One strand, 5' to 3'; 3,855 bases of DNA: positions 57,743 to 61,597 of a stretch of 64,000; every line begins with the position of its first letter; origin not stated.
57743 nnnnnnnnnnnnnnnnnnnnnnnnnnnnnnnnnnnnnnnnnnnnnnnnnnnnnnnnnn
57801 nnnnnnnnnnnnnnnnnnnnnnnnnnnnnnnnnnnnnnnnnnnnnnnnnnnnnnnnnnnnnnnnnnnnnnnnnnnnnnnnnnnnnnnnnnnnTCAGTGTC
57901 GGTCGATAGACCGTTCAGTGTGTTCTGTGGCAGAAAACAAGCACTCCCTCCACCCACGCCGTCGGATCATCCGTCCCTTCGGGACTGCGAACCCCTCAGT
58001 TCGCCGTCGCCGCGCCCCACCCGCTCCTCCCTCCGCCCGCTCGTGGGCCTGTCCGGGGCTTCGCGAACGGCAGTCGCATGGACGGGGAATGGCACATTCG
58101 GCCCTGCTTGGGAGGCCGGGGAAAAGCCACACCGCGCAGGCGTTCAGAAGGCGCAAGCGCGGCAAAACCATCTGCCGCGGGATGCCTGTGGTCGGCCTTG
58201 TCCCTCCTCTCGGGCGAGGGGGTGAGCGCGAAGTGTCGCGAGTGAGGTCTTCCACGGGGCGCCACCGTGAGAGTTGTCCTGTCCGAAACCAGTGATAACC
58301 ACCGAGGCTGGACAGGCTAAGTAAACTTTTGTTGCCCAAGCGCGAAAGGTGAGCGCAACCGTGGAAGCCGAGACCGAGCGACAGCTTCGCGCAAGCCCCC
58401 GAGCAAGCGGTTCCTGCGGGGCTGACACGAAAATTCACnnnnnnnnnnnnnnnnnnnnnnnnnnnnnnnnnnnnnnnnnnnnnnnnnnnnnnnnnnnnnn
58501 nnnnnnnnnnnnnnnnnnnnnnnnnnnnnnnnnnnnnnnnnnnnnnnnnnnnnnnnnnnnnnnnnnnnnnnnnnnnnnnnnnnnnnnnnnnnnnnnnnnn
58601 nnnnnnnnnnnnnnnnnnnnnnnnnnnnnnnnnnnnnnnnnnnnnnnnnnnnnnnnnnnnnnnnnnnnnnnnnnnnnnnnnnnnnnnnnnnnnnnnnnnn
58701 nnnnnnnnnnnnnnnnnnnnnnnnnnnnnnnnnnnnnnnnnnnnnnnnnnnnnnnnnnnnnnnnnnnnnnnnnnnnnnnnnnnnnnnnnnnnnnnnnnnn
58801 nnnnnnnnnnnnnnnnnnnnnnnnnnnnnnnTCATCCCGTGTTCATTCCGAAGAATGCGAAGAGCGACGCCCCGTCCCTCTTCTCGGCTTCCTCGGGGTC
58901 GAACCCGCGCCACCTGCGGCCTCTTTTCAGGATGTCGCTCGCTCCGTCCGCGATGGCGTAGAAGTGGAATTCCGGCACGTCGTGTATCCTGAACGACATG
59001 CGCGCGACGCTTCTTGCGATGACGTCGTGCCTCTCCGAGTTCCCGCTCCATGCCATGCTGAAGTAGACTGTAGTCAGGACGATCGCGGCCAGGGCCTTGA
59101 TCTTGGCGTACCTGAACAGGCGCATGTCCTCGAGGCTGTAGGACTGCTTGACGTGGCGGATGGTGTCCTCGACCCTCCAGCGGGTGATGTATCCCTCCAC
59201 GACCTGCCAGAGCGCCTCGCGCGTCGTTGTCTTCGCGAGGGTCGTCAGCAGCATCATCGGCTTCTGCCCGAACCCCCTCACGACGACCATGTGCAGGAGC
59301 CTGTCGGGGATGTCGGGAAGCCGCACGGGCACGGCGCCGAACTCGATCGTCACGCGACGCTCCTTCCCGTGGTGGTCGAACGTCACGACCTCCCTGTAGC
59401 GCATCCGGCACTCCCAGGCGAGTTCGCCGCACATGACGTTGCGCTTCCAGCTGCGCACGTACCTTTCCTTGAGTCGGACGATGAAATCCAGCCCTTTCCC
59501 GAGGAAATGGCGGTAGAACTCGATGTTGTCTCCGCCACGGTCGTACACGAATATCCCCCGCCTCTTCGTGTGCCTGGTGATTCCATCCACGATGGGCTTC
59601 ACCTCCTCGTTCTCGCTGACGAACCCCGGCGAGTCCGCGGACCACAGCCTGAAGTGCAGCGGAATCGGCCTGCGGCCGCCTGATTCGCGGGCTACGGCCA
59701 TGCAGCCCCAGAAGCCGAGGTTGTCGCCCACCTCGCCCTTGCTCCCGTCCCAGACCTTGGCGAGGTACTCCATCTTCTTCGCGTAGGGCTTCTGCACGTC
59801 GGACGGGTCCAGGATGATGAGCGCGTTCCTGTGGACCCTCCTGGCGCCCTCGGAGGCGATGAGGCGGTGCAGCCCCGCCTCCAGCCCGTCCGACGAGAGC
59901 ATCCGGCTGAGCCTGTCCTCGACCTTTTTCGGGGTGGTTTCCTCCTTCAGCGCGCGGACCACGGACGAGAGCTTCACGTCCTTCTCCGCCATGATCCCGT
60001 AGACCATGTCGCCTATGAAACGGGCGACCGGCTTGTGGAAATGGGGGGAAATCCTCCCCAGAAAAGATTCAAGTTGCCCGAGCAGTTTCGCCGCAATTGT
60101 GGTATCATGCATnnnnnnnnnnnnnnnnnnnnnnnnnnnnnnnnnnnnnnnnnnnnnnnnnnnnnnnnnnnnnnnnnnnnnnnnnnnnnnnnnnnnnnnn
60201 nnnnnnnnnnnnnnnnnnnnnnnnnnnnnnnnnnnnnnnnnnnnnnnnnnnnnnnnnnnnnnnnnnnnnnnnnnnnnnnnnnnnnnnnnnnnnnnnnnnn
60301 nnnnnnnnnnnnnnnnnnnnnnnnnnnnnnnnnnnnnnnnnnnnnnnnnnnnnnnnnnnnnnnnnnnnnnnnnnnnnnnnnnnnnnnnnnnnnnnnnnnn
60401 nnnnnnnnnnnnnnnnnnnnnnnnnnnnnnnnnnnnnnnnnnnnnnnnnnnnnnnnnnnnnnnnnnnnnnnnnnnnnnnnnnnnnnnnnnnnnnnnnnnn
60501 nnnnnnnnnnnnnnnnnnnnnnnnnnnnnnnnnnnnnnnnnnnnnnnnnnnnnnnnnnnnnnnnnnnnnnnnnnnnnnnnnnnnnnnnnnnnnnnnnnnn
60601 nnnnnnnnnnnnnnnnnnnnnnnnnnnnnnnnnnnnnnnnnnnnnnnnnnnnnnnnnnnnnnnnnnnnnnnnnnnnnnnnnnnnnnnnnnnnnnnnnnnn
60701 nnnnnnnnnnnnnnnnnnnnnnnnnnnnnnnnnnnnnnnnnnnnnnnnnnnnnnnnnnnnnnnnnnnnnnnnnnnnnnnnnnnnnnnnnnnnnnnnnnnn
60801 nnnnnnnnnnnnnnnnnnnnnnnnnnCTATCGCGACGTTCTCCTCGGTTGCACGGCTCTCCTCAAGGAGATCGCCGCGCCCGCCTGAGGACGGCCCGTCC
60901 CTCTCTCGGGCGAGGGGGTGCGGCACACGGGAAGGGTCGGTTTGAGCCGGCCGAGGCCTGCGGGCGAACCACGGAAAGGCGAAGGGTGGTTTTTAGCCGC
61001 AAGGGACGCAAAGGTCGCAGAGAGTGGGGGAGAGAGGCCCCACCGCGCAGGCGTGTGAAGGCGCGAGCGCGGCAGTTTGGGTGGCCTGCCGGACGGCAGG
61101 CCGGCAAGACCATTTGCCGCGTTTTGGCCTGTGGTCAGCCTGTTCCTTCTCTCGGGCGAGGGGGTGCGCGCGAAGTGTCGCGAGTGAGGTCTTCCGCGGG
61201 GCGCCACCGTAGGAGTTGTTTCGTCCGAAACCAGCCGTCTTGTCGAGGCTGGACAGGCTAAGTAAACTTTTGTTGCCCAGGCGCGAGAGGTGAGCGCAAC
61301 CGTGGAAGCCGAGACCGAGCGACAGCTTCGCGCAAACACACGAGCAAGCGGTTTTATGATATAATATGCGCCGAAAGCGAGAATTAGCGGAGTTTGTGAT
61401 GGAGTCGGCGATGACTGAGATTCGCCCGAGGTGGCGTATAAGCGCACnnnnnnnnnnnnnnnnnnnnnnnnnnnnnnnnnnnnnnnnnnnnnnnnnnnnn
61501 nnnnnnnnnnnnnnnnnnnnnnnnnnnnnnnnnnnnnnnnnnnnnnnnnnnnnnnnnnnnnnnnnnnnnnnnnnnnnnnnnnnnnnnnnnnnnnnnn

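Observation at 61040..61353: The diverged third repeat copy shows + strand wobble-compatible substitutions and a conserved 3' half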

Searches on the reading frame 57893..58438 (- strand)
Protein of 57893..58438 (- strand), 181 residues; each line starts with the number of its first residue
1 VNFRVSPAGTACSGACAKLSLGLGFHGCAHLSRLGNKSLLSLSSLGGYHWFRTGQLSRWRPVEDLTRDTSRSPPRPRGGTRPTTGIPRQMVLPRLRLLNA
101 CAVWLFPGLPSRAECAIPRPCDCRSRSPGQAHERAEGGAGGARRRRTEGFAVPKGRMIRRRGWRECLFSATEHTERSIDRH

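Call 67: find_homologous_proteins(query=window:57893-58438:-, max_evalue=0.01)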
Query window:57893-58438:- (181 aa): 11 proteins with E <= 0.01 among 367 candidates.
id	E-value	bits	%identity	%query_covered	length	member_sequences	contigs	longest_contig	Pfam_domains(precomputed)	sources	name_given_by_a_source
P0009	1.4e-118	411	100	100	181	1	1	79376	-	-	-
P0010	3.2e-28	117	58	59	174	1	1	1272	-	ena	-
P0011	6.8e-25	106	67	46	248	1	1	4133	-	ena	-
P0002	1.6e-22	98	64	46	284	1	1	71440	-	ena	-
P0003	1.4e-17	82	55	49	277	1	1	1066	-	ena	-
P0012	6.9e-13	66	73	23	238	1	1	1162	-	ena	-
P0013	8.9e-11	60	70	26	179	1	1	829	-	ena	-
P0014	1.7e-9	55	89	15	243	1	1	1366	-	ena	-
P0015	7.7e-9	53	46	54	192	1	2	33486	-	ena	-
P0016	2.7e-6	45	79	18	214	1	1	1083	-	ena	-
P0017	5.0e-5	41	42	56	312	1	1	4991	-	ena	-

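Call 68: find_encoding_contigs(protein=P0015, flank=6000, max_places=6)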
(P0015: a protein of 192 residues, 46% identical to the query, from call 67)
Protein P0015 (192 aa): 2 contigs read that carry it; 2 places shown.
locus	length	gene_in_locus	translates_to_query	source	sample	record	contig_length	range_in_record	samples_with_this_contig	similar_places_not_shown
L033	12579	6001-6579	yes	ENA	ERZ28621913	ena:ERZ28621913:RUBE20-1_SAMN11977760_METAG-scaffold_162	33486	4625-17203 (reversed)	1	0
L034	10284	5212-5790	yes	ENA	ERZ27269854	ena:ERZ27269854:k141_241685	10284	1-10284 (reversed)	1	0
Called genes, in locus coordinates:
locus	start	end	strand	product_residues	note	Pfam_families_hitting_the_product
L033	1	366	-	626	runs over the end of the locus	PF07690:MFS_1, PF01553:Acyltransferase (weak)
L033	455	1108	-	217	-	PF01048:PNP_UDP_1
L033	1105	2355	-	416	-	PF01979:Amidohydro_1, PF07969:Amidohydro_3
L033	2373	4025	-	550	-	PF00092:VWA, PF13519:VWA_2 (weak), PF13768:VWA_3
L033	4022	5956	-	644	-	PF07719:TPR_2 (faint), PF13174:TPR_6 (faint), PF13428:TPR_14 (faint), PF14559:TPR_19 (faint), PF13525:YfiO (faint), PF13424:TPR_12 (weak)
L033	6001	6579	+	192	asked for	-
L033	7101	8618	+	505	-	PF00682:HMGL-like, PF22617:HCS_D2, PF08502:LeuA_dimer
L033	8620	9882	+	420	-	PF00330:Aconitase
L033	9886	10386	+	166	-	PF00694:Aconitase_C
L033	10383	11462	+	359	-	PF00180:Iso_dh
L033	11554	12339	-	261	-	PF00970:FAD_binding_6, PF00175:NAD_binding_1, PF10418:DHODB_Fe-S_bind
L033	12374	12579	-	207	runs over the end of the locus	-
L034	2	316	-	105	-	?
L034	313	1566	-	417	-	PF01979:Amidohydro_1, PF07969:Amidohydro_3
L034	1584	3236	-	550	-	PF00092:VWA, PF13519:VWA_2 (weak), PF13768:VWA_3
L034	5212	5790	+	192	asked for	-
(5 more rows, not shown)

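Call 69: find_encoding_contigs(protein=P0017, flank=6000, max_places=6)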
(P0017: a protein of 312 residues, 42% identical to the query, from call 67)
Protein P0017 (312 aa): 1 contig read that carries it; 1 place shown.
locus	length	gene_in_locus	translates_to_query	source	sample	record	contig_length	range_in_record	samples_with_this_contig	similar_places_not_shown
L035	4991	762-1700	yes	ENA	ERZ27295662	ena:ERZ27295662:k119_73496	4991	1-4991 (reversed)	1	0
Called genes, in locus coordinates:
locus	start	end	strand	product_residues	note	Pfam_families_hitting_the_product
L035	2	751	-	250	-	?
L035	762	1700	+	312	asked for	-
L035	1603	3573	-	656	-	PF18760:ART-PolyVal, PF18798:LPD3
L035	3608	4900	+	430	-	PF03412:Peptidase_C39 (weak), PF13529:Peptidase_C39_2 (weak)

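Call 70: find_encoding_contigs(protein=P0010, flank=6000, max_places=6)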
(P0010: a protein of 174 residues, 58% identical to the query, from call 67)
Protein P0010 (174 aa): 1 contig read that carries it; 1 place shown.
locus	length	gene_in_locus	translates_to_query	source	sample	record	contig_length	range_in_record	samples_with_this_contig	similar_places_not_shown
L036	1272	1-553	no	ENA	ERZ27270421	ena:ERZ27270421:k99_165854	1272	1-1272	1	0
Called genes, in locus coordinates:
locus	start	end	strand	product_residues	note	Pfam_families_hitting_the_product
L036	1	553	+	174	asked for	?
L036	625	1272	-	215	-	?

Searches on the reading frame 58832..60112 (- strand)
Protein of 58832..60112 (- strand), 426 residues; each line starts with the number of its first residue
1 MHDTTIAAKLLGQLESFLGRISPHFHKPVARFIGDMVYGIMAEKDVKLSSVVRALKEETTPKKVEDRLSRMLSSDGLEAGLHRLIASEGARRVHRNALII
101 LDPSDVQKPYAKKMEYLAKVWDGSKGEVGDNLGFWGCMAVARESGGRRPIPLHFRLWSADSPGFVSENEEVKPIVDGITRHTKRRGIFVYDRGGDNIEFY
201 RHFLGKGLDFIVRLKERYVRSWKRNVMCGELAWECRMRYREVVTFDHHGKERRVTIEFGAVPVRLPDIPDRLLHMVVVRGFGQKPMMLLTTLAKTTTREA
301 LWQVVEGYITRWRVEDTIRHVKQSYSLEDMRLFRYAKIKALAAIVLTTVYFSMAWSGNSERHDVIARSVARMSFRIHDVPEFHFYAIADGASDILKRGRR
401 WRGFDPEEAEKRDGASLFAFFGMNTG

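Call 45: search_protein_families(library=pfam, proteins=[window:58832-60112:-], max_evalue=0.01)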
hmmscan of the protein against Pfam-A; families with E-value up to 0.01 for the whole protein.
window:58832-60112:- (426 aa): 1 family
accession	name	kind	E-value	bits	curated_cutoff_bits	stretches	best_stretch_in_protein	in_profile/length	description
PF01609.27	DDE_Tnp_1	-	3.6e-10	40.4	23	1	161-347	55-196/200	Transposase DDE domain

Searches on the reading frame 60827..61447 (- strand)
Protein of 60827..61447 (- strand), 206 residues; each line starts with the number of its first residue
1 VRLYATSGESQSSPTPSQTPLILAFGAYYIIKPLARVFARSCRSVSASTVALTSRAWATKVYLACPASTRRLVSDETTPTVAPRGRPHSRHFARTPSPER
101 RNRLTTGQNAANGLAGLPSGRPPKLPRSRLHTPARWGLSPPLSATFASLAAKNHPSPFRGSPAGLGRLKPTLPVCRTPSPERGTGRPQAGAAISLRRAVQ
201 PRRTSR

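Call 23: find_homologous_proteins(query=window:60827-61447:-, max_evalue=0.001)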
Query window:60827-61447:- (206 aa): 2 proteins with E <= 0.001 among 626 candidates.
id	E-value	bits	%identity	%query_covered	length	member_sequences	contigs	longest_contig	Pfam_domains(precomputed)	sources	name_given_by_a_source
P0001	7.7e-126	436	100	100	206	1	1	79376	-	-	-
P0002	2.0e-8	52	77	19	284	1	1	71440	-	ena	-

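Call 24: find_encoding_contigs(protein=P0002, flank=10000, max_places=10)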
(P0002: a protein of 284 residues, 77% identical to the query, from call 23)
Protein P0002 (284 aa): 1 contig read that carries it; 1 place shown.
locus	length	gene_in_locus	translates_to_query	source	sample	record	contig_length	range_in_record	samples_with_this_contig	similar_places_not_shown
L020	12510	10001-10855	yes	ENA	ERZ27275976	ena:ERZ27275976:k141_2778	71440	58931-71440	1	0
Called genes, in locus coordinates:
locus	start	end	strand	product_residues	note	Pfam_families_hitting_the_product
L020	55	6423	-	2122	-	-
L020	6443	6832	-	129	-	-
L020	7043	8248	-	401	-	PF03781:FGE-sulfatase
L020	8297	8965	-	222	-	PF24838:8xMP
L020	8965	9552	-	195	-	-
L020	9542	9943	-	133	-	-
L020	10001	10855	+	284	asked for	-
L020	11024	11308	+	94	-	-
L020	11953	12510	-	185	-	?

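Call 48: search_protein_representatives(protein=window:60827-61447:-)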
Query: 206 residues. Proteins with E-value up to 0.001 (for the whole library): 7; up to 1e-10: 1; up to 1e-30: 1. The best 7 are listed.
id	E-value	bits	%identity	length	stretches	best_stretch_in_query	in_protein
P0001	2.4e-126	435.5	100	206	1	1-206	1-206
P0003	4.3e-10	56.1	59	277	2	1-41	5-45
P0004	4.4e-08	49.6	54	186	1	71-124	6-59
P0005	1.4e-07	47.9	65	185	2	88-118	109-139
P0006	3.4e-07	46.6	63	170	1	72-123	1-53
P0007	6.9e-06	42.4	66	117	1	26-69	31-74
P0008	2.2e-05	40.7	66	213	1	71-108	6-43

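Call 50: find_encoding_contigs(protein=P0007, flank=10000, max_places=6)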
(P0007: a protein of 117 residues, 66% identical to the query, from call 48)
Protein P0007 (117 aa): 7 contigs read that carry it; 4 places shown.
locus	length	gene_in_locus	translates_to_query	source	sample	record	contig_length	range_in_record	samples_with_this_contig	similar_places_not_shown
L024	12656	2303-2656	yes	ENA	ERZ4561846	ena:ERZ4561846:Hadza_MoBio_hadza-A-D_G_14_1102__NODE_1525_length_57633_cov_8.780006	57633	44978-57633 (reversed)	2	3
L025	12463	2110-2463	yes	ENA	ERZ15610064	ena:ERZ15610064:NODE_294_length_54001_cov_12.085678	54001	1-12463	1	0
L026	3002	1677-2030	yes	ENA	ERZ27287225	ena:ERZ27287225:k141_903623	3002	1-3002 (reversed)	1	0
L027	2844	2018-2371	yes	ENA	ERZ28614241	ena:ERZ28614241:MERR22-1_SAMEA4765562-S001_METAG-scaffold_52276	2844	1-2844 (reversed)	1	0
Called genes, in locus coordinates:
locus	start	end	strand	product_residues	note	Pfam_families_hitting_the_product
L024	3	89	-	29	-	?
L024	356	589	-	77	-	-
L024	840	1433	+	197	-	PF13338:AbiEi_4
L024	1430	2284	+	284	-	PF08843:AbiEii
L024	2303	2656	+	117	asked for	-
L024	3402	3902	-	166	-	PF01757:Acyl_transf_3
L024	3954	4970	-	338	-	PF10282:Lactonase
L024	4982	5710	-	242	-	PF00590:TP_methylase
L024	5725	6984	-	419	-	PF07690:MFS_1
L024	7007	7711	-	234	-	PF00535:Glycos_transf_2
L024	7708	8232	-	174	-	PF02441:Flavoprotein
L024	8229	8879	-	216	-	PF00834:Ribul_P_3_epim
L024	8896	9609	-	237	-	PF01522:Polysacc_deac_1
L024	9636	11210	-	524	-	PF07969:Amidohydro_3, PF01979:Amidohydro_1 (faint)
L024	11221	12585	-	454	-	PF05167:DUF711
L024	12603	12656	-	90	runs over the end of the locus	PF13740:ACT_6, PF01842:ACT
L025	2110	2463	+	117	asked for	-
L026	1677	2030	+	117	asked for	-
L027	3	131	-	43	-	?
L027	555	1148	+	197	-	PF13338:AbiEi_4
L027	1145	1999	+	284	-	PF08843:AbiEii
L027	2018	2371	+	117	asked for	-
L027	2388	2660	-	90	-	-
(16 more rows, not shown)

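Call 52: find_encoding_contigs(protein=P0003, flank=6000, max_places=8)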
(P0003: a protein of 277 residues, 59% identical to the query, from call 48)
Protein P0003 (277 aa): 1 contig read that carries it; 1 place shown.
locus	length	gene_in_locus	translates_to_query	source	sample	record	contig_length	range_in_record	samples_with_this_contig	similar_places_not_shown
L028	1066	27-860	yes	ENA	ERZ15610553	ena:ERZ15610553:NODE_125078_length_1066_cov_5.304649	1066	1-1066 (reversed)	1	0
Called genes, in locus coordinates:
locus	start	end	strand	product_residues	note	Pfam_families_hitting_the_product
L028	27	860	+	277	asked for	-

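Call 53: find_encoding_contigs(protein=P0004, flank=6000, max_places=8)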
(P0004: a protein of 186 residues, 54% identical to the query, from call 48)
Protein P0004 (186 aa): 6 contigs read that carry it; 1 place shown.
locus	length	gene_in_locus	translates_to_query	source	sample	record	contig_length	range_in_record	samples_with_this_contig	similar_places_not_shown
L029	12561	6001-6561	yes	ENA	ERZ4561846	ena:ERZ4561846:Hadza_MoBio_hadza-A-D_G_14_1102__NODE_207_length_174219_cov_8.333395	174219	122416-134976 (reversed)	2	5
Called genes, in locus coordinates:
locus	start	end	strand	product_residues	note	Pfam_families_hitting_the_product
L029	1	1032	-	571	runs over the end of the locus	-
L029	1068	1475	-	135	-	PF02472:ExbD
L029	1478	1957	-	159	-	PF02472:ExbD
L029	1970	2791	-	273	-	PF01618:MotA_ExbB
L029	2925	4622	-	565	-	PF00005:ABC_tran, PF02463:SMC_N (faint), PF13304:AAA_21 (faint), PF13555:AAA_29 (faint), PF00005:ABC_tran (weak), PF12848:ABC_tran_Xtn, PF00005:ABC_tran, PF16326:ABC_tran_CTD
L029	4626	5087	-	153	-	PF09394:Inhibitor_I42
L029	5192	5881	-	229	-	-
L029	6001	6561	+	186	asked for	-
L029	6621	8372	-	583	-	PF02771:Acyl-CoA_dh_N, PF02770:Acyl-CoA_dh_M, PF00441:Acyl-CoA_dh_1, PF08028:Acyl-CoA_dh_2, PF12186:AcylCoA_dehyd_C (weak)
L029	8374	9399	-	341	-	PF01012:ETF, PF00766:ETF_alpha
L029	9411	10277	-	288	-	PF01012:ETF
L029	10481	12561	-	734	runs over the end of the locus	PF00933:Glyco_hydro_3, PF01915:Glyco_hydro_3_C, PF14310:Fn3-like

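Call 54: find_encoding_contigs(protein=P0005, flank=6000, max_places=8)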
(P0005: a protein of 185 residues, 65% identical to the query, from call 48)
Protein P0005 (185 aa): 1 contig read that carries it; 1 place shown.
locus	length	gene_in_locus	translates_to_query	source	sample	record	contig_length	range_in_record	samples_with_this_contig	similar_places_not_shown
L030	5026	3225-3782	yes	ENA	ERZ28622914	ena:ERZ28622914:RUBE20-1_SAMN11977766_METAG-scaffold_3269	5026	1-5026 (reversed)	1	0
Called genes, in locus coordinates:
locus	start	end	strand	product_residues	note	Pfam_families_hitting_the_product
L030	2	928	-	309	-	?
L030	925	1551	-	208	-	PF12801:Fer4_5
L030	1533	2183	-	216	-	-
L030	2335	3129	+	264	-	-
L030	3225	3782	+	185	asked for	-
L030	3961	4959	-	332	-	-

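Call 55: find_encoding_contigs(protein=P0006, flank=6000, max_places=8)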
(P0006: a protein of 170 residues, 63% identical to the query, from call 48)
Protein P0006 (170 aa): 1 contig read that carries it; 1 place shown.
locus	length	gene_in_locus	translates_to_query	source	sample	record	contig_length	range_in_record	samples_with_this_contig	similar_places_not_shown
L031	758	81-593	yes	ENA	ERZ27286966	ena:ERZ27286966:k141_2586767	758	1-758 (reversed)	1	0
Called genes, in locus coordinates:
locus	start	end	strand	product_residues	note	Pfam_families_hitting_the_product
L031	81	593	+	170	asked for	-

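Call 56: find_encoding_contigs(protein=P0008, flank=6000, max_places=8)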
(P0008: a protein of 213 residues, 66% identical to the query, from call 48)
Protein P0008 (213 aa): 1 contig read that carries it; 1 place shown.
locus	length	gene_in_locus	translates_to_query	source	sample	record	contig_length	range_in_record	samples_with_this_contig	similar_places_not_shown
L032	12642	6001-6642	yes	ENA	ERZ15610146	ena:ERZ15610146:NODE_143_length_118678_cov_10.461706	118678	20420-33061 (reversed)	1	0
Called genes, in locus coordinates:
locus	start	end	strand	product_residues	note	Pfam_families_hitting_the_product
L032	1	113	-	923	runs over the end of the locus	-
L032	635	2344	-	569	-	PF12831:FAD_oxidored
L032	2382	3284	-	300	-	PF02445:NadA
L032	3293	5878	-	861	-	PF00521:DNA_topoisoIV, PF03989:DNA_gyraseA_C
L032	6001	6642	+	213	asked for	-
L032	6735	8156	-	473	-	PF18760:ART-PolyVal (weak)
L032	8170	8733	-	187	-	-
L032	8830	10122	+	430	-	PF03412:Peptidase_C39 (weak), PF13529:Peptidase_C39_2 (weak)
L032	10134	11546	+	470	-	PF01743:PolyA_pol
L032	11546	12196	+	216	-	PF12710:HAD, PF13419:HAD_2, PF13242:Hydrolase_like (faint)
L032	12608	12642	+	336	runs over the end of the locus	PF00145:DNA_methylase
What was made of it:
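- Upstream genes are co-directional in 5 of 6 loci (calls 24, 50, 53, 54, 56, 68).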
